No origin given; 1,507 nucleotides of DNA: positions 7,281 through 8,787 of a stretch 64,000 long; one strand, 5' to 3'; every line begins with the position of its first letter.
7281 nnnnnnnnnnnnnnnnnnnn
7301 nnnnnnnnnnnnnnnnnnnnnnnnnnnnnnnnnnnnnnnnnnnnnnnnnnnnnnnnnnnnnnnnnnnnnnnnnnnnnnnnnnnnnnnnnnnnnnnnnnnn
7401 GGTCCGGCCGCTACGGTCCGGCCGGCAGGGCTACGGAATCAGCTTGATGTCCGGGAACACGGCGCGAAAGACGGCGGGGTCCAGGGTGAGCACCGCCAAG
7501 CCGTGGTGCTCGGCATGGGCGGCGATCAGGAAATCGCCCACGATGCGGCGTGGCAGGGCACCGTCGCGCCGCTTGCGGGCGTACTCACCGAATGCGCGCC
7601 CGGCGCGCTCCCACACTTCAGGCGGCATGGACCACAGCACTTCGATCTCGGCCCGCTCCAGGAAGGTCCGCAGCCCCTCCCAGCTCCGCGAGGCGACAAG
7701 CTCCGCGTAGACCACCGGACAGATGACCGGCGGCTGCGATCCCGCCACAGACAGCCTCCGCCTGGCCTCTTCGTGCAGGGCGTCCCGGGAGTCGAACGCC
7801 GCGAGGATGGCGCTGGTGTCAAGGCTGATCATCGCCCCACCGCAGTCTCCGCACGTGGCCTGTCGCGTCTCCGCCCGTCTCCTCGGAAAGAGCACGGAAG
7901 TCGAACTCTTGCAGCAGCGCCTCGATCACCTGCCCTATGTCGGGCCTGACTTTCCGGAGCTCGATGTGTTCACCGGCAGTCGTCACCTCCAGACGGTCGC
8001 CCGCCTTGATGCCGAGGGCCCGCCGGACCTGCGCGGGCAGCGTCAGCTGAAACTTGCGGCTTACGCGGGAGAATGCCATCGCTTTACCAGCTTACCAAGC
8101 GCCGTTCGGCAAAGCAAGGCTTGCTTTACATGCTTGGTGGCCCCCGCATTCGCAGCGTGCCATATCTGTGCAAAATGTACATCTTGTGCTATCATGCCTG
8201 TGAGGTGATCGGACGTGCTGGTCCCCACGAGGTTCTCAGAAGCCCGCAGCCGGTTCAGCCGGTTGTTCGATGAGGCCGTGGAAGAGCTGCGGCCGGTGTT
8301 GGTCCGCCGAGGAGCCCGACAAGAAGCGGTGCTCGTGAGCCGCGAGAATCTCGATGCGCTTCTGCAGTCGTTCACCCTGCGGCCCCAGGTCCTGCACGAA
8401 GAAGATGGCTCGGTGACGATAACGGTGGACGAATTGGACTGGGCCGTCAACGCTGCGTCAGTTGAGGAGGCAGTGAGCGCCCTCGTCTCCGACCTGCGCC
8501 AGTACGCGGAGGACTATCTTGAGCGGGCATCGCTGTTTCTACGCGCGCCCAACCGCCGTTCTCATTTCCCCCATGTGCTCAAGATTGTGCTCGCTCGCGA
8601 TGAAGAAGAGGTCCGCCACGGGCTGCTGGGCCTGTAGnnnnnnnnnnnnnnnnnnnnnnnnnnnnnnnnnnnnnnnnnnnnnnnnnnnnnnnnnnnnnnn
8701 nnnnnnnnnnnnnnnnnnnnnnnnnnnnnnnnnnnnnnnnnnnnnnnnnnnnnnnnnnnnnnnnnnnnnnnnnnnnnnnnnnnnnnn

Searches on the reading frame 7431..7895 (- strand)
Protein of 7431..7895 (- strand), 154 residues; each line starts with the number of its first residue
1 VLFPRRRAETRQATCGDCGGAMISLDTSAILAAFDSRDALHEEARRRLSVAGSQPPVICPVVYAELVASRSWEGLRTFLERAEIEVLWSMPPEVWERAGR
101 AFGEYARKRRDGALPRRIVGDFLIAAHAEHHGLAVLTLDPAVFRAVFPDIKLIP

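Call 49: search_protein_families(library=pfam, proteins=[window:7431-7895:-], max_evalue=0.01)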
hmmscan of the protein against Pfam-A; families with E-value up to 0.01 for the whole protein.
window:7431-7895:- (154 aa): 1 family
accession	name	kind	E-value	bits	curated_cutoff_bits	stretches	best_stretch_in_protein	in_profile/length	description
PF01850.27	PIN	-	5.4e-14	53.3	23.6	1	25-144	3-115/120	PIN domain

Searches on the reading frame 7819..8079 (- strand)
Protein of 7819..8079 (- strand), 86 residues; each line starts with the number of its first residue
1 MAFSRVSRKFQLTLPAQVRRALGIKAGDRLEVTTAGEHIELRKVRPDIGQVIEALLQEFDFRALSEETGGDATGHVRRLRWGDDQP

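Call 49: search_protein_families(library=pfam, proteins=[window:7819-8079:-], max_evalue=0.01)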
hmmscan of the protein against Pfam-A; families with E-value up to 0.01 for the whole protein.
window:7819-8079:- (86 aa): 2 families
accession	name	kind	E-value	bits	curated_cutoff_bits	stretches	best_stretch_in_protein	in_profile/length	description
PF04014.23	MazE_antitoxin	-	8.6e-12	45.3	24.7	1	5-47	3-46/48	Antidote-toxin recognition MazE, bacterial antitoxin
PF15937.10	PrlF_antitoxin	-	0.0091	16.6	32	1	4-39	2-39/99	prlF antitoxin for toxin YhaV_toxin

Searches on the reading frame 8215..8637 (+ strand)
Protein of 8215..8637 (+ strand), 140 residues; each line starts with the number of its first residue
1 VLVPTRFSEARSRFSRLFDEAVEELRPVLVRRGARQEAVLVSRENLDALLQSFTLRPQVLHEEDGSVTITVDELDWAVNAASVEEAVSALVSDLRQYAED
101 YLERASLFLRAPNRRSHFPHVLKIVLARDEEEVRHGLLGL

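Call 3: search_protein_families(library=pfam, proteins=[window:8215-8637:+], max_evalue=0.1)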
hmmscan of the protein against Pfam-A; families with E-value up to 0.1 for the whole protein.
window:8215-8637:+ (140 aa): 2 families
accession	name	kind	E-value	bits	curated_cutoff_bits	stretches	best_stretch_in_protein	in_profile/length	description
PF12910.14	PHD_like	-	3.2e-37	128.1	27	1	1-135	1-137/141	Antitoxin of toxin-antitoxin, RelE / RelB, TA system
PF02604.26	PhdYeFM_antitox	-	1.6e-07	31.4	29.8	1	7-53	6-52/74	Antitoxin Phd_YefM, type II toxin-antitoxin system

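Call 57: search_protein_families(library=padloc, proteins=[window:8215-8637:+], max_evalue=0.01)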
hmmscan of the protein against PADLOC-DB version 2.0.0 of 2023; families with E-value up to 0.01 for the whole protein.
window:8215-8637:+ (140 aa): 0 families
